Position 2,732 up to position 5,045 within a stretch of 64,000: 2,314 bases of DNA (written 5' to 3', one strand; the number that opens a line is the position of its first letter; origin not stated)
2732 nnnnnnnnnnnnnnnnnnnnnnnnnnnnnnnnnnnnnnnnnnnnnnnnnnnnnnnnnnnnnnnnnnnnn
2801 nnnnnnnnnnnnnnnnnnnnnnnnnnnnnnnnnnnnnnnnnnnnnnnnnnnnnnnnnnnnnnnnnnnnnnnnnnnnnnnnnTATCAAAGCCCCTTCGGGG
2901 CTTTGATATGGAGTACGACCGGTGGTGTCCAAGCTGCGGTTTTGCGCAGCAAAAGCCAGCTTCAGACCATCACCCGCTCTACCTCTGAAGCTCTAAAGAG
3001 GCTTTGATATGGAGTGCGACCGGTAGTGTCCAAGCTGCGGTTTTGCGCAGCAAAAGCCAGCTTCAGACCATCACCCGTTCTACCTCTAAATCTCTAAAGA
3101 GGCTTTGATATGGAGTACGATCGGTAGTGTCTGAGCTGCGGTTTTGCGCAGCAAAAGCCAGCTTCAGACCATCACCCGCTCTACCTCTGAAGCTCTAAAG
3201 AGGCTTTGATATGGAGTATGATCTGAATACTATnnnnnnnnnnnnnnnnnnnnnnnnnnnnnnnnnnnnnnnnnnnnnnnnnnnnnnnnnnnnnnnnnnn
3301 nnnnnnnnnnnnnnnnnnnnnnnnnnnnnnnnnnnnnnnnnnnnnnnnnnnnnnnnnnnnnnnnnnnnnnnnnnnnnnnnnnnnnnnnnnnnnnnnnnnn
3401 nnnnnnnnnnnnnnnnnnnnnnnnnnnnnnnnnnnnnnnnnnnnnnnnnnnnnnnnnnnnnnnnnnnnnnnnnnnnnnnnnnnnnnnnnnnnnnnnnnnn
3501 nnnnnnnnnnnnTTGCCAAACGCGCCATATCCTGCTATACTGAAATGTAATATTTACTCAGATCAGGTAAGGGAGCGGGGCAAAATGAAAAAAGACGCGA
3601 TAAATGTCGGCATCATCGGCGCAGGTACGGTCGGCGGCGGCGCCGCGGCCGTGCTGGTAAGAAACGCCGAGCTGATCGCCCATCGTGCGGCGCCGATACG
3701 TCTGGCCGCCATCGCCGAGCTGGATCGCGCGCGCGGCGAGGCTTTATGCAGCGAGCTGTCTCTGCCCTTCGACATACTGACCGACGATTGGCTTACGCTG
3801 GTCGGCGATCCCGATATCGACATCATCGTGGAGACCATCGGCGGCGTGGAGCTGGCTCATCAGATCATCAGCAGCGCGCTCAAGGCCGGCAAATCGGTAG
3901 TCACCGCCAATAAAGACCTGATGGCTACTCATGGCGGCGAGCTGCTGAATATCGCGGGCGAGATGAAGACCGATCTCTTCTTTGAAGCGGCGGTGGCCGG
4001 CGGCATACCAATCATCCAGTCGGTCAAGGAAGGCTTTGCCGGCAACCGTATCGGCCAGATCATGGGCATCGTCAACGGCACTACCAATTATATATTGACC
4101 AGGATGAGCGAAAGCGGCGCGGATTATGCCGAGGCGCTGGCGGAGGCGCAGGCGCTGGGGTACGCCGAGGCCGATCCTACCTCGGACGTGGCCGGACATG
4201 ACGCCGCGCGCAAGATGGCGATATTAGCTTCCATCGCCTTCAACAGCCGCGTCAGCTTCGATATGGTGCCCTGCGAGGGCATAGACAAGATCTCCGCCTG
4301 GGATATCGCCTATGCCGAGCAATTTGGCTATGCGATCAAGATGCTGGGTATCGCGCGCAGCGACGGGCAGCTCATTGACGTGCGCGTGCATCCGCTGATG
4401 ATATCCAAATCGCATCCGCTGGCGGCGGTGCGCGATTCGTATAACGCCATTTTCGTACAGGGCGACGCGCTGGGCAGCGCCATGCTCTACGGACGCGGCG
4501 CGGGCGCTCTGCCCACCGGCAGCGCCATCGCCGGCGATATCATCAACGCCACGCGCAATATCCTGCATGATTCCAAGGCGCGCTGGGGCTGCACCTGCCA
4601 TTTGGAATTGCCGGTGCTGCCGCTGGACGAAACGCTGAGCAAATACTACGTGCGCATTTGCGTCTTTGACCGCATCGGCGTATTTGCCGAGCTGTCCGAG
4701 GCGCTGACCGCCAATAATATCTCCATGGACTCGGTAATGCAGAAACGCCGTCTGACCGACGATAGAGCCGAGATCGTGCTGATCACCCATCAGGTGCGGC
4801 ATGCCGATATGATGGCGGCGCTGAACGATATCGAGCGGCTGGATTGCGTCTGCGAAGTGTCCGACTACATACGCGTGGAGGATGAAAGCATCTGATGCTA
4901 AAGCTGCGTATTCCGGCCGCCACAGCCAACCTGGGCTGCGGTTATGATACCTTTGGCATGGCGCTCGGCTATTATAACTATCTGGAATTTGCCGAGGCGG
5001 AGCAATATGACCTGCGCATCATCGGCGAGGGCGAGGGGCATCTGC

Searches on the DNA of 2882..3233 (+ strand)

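Call 30: search_rna_families(source=window, start=2882, end=3233, threshold=evalue, max_evalue=10, show_alignments=3)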
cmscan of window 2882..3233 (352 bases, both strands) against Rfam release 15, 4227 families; matches with E-value up to 10: 0.
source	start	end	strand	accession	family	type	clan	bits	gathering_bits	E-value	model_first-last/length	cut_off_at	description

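Call 75: build_rna_model(alignment_id=A3, structure=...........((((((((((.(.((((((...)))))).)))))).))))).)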
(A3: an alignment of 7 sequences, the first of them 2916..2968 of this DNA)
Model R2 built from alignment A3 (7 sequences, 53 columns); structure: as given.
model positions 52; base pairs 17; branch points 0; effective number of sequences 2.82; information 1.066 bits per position. Calibrated on 0.2 Mb of random sequence (short: E-values are rough).
structure used (alignment columns):
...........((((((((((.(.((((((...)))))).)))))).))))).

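Call 76: search_with_rna_model(model_id=R2, source=window, filters=off, max_evalue=10)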
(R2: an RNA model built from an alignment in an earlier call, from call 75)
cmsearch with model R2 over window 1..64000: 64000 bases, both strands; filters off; matches with E-value up to 10: 34.
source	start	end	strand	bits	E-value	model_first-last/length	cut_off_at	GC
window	12431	12482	+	82.2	2.2e-17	1-52/52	no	0.63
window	3119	3170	+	81.5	3.2e-17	1-52/52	no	0.56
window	12539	12590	+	79.2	1.1e-16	1-52/52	no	0.6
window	18215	18266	+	77.5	2.8e-16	1-52/52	no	0.6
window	3018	3069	+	75.9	6.7e-16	1-52/52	no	0.58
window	2917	2968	+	73.8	2.1e-15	1-52/52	no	0.6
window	18107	18158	+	73.4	2.6e-15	1-52/52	no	0.65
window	14735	14794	+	20.4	0.0089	1-52/52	no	0.65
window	12549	12598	-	13.8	0.34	1-52/52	no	0.6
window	12441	12490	-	13.3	0.45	1-52/52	no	0.62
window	3128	3181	-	13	0.53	1-52/52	no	0.57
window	43660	43698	+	12.6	0.63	1-52/52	no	0.82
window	4053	4089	-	11.8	0.98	1-52/52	no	0.54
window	1656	1689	+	10.3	2.2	1-52/52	no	0.79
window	49818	49834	-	10.1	2.5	1-52/52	no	0.71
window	3027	3080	-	8.9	4.9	1-52/52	no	0.56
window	2926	2979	-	8.1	7.5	1-52/52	no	0.57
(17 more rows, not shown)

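Call 77: search_with_rna_model(model_id=R2, sources=[L004, L009, L010, L011, L012, L013, L014, L015, L016], filters=off, max_evalue=10)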
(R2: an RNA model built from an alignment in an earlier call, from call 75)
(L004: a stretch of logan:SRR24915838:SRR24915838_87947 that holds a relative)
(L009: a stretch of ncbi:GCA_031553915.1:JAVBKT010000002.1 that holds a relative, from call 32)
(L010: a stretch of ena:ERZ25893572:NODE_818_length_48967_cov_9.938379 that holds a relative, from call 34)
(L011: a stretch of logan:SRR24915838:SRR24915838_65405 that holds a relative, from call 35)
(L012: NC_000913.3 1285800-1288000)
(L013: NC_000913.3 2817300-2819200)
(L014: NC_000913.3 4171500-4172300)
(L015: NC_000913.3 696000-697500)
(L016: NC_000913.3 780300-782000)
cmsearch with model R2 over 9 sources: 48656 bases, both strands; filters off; matches with E-value up to 10: 18.
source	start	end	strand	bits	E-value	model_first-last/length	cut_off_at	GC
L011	642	678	-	11.8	0.74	1-52/52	no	0.54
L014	365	380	+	11.5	0.88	24-39/52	no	0.62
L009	2955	2987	-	10.5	1.5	19-42/52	no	0.67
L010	10261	10277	+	8.8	3.8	1-52/52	no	0.82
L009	3664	3706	-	8.6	4.3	1-52/52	no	0.6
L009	13079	13109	+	8.4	4.7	1-52/52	no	0.58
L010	6326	6353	-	8.3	5.1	17-44/52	no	0.86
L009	5354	5389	+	8.2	5.2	1-52/52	no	0.44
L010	4637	4656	+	8.2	5.4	21-40/52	no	0.8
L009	12000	12042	+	7.9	6.4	1-52/52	no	0.65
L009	15729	15750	+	7.8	6.5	1-52/52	no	0.64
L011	3663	3690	+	7.8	6.8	1-52/52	no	0.61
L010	10061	10123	-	7.7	6.9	1-52/52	no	0.75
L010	11610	11670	+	7.7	7.1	1-52/52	no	0.57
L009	2112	2166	-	7.4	8.1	14-48/52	no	0.45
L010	4294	4335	+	7.4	8.2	1-52/52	no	0.76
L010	238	267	+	7.4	8.5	1-52/52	no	0.8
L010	19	66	+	7.3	8.5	1-52/52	no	0.73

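Call 104: search_with_rna_model(model_id=R2, sources=[L018, L019, L020, L017], filters=off, max_evalue=10)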
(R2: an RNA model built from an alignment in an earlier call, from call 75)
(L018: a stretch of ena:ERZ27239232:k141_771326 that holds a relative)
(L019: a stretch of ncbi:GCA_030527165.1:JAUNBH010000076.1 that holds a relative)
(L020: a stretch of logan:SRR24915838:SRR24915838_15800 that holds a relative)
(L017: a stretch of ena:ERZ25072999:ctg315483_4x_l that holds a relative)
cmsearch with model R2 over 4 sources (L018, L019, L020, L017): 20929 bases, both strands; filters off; matches with E-value up to 10: 11.
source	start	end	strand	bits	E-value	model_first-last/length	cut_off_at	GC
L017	6052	6070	-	8.8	1.6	22-40/52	no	0.58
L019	1171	1230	-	8.8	1.7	1-52/52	no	0.65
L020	924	983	-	8.8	1.7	1-52/52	no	0.65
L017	1375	1423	-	7.8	2.8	1-52/52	no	0.57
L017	3632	3659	+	7.6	3.1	1-52/52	no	0.68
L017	3249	3292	-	6.8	5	1-52/52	no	0.55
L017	2841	2873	+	6.7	5.2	1-52/52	no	0.67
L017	12258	12292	+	6.3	6.6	1-52/52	no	0.57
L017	7861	7882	-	6.3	6.6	1-52/52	no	0.5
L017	11767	11806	-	6.1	7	1-52/52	no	0.47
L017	4163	4194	-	5.7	9.1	1-52/52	no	0.56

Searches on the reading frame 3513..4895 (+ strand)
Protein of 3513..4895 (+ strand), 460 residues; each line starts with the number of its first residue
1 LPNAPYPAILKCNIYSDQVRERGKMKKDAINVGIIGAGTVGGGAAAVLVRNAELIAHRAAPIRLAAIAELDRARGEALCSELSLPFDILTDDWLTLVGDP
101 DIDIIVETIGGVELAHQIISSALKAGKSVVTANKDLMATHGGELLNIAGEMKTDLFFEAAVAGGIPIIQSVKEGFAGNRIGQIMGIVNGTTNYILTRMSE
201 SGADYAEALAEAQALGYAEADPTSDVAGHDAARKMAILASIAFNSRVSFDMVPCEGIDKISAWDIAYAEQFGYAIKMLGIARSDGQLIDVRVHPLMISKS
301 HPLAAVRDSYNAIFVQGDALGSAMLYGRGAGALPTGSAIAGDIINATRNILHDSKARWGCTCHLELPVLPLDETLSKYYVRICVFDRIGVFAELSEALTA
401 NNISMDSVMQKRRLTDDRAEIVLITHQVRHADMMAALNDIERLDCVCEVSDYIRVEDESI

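Call 14: search_protein_families(library=pfam, proteins=[window:3513-4895:+])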
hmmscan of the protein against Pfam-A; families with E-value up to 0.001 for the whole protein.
window:3513-4895:+ (460 aa): 4 families
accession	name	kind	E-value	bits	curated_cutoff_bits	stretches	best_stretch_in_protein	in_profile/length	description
PF00742.24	Homoserine_dh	-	7.2e-66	221.7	22.9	1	166-344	1-173/173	Homoserine dehydrogenase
PF03447.22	NAD_binding_3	-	1e-15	58.9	24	1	36-158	1-116/116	Homoserine dehydrogenase, NAD binding domain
PF01842.31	ACT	-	7.3e-07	29.3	27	1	378-443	1-64/66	ACT domain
PF01408.29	GFO_IDH_MocA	-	1.2e-05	26.4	24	1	30-130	1-90/120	Oxidoreductase family, NAD-binding Rossmann fold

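Call 28: list_cluster_members(proteins=[window:3585-4895:+, window:8961-11273:+, window:13089-14579:+, window:16797-17981:+, window:1859-2761:+])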
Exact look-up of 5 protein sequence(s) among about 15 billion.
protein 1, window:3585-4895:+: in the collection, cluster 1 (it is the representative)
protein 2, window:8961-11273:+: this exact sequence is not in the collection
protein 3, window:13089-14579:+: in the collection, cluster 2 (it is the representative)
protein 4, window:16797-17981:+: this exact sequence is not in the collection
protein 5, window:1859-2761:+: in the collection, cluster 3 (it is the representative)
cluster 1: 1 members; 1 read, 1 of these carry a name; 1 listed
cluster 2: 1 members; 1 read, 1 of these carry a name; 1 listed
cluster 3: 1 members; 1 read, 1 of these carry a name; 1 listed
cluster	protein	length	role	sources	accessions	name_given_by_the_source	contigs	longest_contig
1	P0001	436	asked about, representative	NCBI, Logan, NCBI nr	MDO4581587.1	MAG: homoserine dehydrogenase [Bacillota bacterium] | homoserine dehydrogenase [Bacillota bacterium]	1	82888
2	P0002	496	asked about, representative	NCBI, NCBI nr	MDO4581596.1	MAG: ABC-F type ribosomal protection protein [Bacillota bacterium] | ABC-F type ribosomal protection protein [Bacillota bacterium]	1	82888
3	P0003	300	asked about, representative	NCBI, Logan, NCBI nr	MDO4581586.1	MAG: DMT family transporter [Bacillota bacterium] | DMT family transporter [Bacillota bacterium]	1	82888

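Call 31: find_homologous_proteins(query=window:3585-4895:+, max_evalue=1e-60)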
Query window:3585-4895:+ (436 aa): 7965 proteins with E <= 1e-60 among 8000 candidates; the best 120 are listed.
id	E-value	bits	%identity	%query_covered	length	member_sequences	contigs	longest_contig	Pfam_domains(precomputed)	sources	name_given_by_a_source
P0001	3.0e-281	951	100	100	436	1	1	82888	PF01408.29,PF01842.32,PF00742.25,PF03447.23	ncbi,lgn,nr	ncbi:MAG: homoserine dehydrogenase [Bacillota bacterium]|nr:homoserine dehydrogenase [Bacillota bact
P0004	1.1e-192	659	69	100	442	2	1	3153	PF01842.32,PF00742.25,PF03447.23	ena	-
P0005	2.4e-191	655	68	99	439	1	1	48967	PF01842.32,PF00742.25,PF03447.23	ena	-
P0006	1.5e-190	652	68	99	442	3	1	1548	PF01408.29,PF01842.32,PF00742.25,PF03447.23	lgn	-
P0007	2.4e-190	651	67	94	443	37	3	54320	PF01408.29,PF01842.32,PF00742.25,PF03447.23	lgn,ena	-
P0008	6.6e-190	650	69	94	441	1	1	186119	PF01408.29,PF01842.32,PF00742.25,PF03447.23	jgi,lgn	jgi:homoserine dehydrogenase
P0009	1.3e-189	649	68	100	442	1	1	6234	PF01408.29,PF01842.32,PF00742.25,PF03447.23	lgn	-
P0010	1.7e-189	648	67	94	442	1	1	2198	PF01408.29,PF01842.32,PF00742.25,PF03447.23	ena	-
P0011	1.2e-188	646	69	98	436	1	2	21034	PF01842.32,PF00742.25,PF03435.25,PF03447.23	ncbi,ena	-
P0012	2.2e-188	645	68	98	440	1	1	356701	PF01408.29,PF01842.32,PF00742.25,PF03447.23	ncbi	-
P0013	1.5e-187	642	67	98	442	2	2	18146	PF01408.29,PF01842.32,PF00742.25,PF03447.23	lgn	-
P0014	1.2e-186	639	67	94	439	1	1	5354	PF01408.29,PF01842.32,PF00742.25,PF03447.23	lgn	-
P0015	1.1e-185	636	66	100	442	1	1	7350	PF01408.29,PF01842.32,PF00742.25,PF03447.23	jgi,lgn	-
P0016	2.2e-184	632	66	99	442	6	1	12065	PF01408.29,PF01842.32,PF00742.25,PF03447.23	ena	-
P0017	2.4e-184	631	66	100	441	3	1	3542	PF01842.32,PF00742.25,PF03447.23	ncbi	ncbi:MAG: homoserine dehydrogenase [Clostridiales bacterium]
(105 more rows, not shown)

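Call 32: find_encoding_contigs(protein=P0012, flank=10000, max_places=2)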
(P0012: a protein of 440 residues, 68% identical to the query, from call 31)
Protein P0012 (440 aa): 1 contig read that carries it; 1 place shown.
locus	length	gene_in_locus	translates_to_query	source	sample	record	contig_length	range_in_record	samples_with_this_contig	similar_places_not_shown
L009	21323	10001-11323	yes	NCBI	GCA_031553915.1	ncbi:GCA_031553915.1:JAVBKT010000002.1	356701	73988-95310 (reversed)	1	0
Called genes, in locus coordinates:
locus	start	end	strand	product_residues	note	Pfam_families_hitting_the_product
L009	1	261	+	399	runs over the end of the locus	PF00753:Lactamase_B, PF19583:ODP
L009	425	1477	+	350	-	PF02625:XdhC_CoxI, PF13478:XdhC_C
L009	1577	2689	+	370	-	PF13393:tRNA-synt_His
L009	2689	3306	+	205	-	PF01634:HisG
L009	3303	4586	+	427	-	PF00815:Histidinol_dh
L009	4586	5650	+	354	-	PF00155:Aminotran_1_2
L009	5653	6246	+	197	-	PF00475:IGPD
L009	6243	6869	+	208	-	PF00117:GATase, PF07685:GATase_3 (weak)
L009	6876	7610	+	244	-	PF00977:His_biosynth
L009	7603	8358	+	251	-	PF00977:His_biosynth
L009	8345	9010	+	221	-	PF01502:PRA-CH, PF01503:PRA-PH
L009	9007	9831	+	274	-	PF02811:PHP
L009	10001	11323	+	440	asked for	PF01408:GFO_IDH_MocA (faint), PF03447:NAD_binding_3, PF00742:Homoserine_dh, PF01842:ACT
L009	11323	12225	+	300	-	PF00288:GHMP_kinases_N, PF08544:GHMP_kinases_C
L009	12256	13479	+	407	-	PF00696:AA_kinase, PF01842:ACT, PF22468:ACT_9, PF13840:ACT_7, PF22468:ACT_9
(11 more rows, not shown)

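Call 33: find_encoding_contigs(protein=P0008, flank=10000, max_places=2)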
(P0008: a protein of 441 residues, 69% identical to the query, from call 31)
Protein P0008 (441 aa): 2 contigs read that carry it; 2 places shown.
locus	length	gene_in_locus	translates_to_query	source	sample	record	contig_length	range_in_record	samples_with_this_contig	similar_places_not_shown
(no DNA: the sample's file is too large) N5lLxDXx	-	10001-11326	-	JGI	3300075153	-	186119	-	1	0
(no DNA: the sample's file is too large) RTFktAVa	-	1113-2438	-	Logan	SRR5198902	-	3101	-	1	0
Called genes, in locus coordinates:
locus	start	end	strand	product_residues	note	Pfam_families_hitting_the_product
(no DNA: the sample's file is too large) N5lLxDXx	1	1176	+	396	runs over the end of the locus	PF13490:zf-HC2 (faint)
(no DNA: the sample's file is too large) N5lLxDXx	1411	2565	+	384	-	PF13393:tRNA-synt_His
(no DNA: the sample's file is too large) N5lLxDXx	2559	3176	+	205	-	PF01634:HisG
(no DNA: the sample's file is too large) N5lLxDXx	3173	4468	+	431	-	PF00815:Histidinol_dh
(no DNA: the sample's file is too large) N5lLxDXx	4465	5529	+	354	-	PF00155:Aminotran_1_2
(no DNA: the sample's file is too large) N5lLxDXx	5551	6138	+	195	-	PF00475:IGPD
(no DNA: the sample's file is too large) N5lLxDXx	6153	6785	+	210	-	PF00117:GATase, PF07685:GATase_3 (weak)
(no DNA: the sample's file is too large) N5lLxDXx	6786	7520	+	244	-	PF00977:His_biosynth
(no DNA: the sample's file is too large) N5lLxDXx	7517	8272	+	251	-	PF00977:His_biosynth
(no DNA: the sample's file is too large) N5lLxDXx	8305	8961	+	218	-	PF01502:PRA-CH, PF01503:PRA-PH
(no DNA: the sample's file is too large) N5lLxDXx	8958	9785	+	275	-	PF02811:PHP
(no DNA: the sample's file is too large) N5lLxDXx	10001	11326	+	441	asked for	PF01408:GFO_IDH_MocA (weak), PF03447:NAD_binding_3, PF00742:Homoserine_dh, PF01842:ACT (weak)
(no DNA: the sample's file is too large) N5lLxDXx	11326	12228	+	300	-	PF00288:GHMP_kinases_N, PF08544:GHMP_kinases_C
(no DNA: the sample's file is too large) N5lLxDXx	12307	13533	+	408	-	PF00696:AA_kinase, PF01842:ACT, PF22468:ACT_9, PF13840:ACT_7, PF22468:ACT_9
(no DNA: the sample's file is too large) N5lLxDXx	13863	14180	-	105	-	PF03551:PadR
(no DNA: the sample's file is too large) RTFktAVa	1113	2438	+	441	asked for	PF01408:GFO_IDH_MocA (weak), PF03447:NAD_binding_3, PF00742:Homoserine_dh, PF01842:ACT (weak)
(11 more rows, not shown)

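Call 34: find_encoding_contigs(protein=P0005, flank=10000, max_places=2)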
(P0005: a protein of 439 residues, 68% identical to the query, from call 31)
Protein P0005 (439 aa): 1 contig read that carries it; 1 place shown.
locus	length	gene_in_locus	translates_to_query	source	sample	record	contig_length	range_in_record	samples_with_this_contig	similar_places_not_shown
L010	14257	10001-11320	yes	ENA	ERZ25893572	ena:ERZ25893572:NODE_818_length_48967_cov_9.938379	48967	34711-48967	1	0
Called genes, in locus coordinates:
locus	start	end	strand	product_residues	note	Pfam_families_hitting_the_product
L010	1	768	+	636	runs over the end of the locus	PF00009:GTP_EFTU, PF03144:GTP_EFTU_D2, PF25461:Beta-barrel_SelB, PF09106:WHD_2nd_SelB, PF09107:WHD_3rd_SelB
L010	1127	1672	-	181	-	PF00149:Metallophos, PF12850:Metallophos_2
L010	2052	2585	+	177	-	PF00293:NUDIX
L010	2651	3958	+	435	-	PF17820:PDZ_6 (weak), PF19238:Radical_SAM_2, PF04055:Radical_SAM (faint), PF04459:DUF512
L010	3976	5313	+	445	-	PF00009:GTP_EFTU, PF01926:MMR_HSR1, PF02421:FeoB_N, PF04548:AIG1 (weak), PF00009:GTP_EFTU, PF02421:FeoB_N, PF01926:MMR_HSR1, PF14714:KH_dom-like, +4 more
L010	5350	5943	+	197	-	PF02660:G3P_acyltransf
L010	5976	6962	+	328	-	PF01210:NAD_Gly3P_dh_N, PF02558:ApbA, PF03446:NAD_binding_2 (weak), PF03807:F420_oxidored (weak), PF07479:NAD_Gly3P_dh_C, PF20618:GPD_NAD_C_bact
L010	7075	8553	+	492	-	PF09547:SpoIVA_ATPase, PF20438:SpoIVA_middle, PF20439:SpoIVA_C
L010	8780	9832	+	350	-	-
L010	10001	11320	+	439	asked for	PF03447:NAD_binding_3, PF00742:Homoserine_dh, PF01842:ACT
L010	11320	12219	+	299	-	PF00288:GHMP_kinases_N, PF08544:GHMP_kinases_C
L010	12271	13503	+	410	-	PF00696:AA_kinase, PF01842:ACT, PF22468:ACT_9, PF13840:ACT_7, PF22468:ACT_9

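Call 35: find_encoding_contigs(protein=P0001, flank=10000, max_places=3)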
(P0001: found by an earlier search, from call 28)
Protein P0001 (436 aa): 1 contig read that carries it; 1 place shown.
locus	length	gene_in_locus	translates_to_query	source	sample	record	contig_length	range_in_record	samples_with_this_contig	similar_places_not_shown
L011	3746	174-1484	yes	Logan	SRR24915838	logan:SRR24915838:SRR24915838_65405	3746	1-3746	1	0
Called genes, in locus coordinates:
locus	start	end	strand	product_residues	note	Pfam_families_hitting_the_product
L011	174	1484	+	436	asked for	PF01408:GFO_IDH_MocA (faint), PF03447:NAD_binding_3, PF00742:Homoserine_dh, PF01842:ACT (weak)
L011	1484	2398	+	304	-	PF00288:GHMP_kinases_N, PF08544:GHMP_kinases_C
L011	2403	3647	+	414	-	PF00696:AA_kinase, PF01842:ACT, PF22468:ACT_9, PF13840:ACT_7, PF22468:ACT_9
